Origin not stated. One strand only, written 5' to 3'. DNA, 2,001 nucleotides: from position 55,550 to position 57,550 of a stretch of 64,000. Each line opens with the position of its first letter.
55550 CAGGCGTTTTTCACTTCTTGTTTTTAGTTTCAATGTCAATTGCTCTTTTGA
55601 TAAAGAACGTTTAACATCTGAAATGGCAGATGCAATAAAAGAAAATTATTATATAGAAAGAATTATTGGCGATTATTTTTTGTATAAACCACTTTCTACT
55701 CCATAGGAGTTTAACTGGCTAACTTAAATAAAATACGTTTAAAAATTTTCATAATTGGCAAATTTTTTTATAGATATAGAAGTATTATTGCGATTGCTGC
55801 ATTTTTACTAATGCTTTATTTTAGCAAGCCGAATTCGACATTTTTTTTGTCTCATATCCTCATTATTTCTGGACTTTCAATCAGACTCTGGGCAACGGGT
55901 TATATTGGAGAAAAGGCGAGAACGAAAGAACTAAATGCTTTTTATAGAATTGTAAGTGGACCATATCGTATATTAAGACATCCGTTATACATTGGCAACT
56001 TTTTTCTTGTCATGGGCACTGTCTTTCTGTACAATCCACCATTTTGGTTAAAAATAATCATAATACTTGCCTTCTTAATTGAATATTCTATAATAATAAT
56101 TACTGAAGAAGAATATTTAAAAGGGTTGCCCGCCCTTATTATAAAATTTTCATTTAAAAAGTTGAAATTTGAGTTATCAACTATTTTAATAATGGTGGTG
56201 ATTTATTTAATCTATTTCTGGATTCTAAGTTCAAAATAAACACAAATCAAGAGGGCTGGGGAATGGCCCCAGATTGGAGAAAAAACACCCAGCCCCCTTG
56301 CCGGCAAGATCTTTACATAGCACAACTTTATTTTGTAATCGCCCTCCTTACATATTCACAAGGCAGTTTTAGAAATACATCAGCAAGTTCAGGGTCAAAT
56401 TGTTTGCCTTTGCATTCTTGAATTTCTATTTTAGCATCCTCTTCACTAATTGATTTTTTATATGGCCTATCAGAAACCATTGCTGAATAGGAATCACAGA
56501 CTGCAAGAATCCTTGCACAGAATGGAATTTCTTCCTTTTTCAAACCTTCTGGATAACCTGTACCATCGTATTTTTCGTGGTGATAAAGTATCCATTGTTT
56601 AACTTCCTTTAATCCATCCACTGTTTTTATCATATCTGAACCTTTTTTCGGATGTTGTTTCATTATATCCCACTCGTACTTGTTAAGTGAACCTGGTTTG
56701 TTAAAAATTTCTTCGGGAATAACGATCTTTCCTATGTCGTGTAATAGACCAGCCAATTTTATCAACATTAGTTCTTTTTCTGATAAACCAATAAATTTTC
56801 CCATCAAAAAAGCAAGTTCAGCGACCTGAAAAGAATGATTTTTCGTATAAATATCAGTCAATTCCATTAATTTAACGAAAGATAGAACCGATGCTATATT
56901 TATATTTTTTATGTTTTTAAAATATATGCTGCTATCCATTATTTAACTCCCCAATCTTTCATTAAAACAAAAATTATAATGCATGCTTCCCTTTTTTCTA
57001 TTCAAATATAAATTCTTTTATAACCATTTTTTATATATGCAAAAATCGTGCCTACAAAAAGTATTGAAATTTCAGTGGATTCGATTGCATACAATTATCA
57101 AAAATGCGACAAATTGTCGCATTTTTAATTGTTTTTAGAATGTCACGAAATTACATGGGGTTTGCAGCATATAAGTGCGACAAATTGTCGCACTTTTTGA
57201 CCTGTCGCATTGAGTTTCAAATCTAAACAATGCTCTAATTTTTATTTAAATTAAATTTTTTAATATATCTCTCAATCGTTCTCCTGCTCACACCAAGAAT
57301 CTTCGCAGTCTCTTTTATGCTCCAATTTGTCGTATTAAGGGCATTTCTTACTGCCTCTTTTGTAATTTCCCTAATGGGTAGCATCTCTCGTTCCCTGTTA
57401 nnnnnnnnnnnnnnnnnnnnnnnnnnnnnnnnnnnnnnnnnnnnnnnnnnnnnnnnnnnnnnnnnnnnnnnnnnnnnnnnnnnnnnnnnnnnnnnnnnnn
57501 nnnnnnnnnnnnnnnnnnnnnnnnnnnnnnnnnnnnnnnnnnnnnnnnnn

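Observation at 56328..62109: A single 1624-aa protein fuses a Ser/Thr kinase, STAND NTPase, TPRs, GAF and a sigma-54 activator, next to a sigma-54-driven HD-GYP gene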

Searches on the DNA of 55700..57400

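Call 55: search_rna_families(source=window, start=55700, end=57400, threshold=evalue, max_evalue=1)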
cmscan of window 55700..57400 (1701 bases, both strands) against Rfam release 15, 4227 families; matches with E-value up to 1: 2.
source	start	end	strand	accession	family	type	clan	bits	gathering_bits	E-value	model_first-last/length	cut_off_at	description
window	57091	57201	+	RF01808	MicX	Gene; sRNA;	-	24.9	75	0.0061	1-194/194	no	MicX Vibrio cholerae sRNA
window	57094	57156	-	RF02551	DapZ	Cis-reg;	-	22.9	56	0.34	1-78/78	no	ABC transporter regulator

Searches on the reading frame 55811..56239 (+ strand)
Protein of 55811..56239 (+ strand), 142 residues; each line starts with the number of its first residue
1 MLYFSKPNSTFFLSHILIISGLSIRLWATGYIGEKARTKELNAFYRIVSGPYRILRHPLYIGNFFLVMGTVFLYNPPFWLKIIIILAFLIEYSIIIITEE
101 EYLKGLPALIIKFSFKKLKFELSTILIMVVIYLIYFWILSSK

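Call 11: search_protein_families(library=pfam, proteins=[window:55811-56239:+], max_evalue=0.0001)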
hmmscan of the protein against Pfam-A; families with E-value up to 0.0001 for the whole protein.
window:55811-56239:+ (142 aa): 2 families
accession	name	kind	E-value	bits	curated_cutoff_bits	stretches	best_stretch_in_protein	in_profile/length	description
PF04191.18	PEMT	-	2.8e-09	37.8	25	1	11-104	3-99/105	Phospholipid methyltransferase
PF04140.19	ICMT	-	4.5e-07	30.6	24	1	18-103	5-93/95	Isoprenylcysteine carboxyl methyltransferase (ICMT) family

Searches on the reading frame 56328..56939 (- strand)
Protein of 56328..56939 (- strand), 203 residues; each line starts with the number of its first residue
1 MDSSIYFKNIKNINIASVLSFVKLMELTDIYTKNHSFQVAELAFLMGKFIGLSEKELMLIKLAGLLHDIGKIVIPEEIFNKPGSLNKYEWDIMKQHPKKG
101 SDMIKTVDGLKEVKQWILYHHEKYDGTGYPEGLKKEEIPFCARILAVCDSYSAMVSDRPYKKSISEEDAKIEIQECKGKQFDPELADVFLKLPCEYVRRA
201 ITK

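Call 3: search_protein_families(library=pfam, proteins=[window:56328-56939:-], max_evalue=0.01)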
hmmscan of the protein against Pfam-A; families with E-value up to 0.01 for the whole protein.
window:56328-56939:- (203 aa): 3 families
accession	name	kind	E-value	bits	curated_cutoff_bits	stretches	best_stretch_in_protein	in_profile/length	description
PF13487.12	HD_5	-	4e-39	134.5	27.2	1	23-185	5-170/170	HD domain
PF01966.28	HD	-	9.6e-24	84.3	22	1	34-154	3-116/116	HD domain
PF08668.18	HDOD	-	0.00014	21.9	22.9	1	33-76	96-137/196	HDOD domain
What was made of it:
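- On HD-GYP cyclic-dinucleotide phosphodiesterase: HD_5 4e-39 over profile positions 5-170 of 170 (call 3).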

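Call 4: search_protein_families(library=ncbifam, proteins=[window:56328-56939:-], max_evalue=0.01)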
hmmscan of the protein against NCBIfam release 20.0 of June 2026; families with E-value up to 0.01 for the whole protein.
window:56328-56939:- (203 aa): 7 families
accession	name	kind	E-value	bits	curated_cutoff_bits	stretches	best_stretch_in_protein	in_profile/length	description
NF053512.1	nitric_RR_NosR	exception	9.7e-42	143.4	400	1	16-198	176-359/422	response regulator c-di-GMP phosphodiesterase, NosR family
TIGR00277.1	HDIG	domain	2.2e-08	33.9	27.6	1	33-123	6-84/84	HDIG domain-containing metalloprotein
TIGR03319.1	RNase_Y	equivalog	4.6e-06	25.4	454.35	1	34-123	332-403/514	ribonuclease Y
TIGR02578.2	cas_TM1811_Csm1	equivalog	6e-05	21.9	170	1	61-163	5-87/753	type III-A CRISPR-associated protein Cas10/Csm1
NF009344.0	PRK12705.1-1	equivalog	0.00055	18.7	831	1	34-73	390-426/572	hypothetical protein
NF045665.1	NTPtran_DVU1551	equivalog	0.001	18.2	315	1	21-71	207-259/359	DVU_1551 family NTP transferase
TIGR01596.1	cas3_HD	equivalog_domain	0.0015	18.6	43.45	0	34-72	3-45/178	CRISPR-associated endonuclease Cas3''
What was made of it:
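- Domains and motifs are intact (calls 3, 4).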

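Call 71: search_protein_families(library=padloc, proteins=[window:56328-56939:-], max_evalue=0.001)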
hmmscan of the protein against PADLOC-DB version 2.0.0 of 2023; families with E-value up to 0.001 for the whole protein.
window:56328-56939:- (203 aa): 4 families
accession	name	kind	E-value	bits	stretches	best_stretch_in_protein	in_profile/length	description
PDLC01293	Cas10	-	9.4e-07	26.1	1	60-166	1-75/577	CAS-III; effector_LS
PDLC01254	Cas3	-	8.8e-05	20.8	1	33-72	10-45/164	CAS-I; effector_G3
PDLC01765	Cas3c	-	0.00017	18.6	1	32-131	23-102/612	-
PDLC00940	Cas3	-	0.0004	18.6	0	34-72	3-45/178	CRISPR-associated endonuclease Cas3-HD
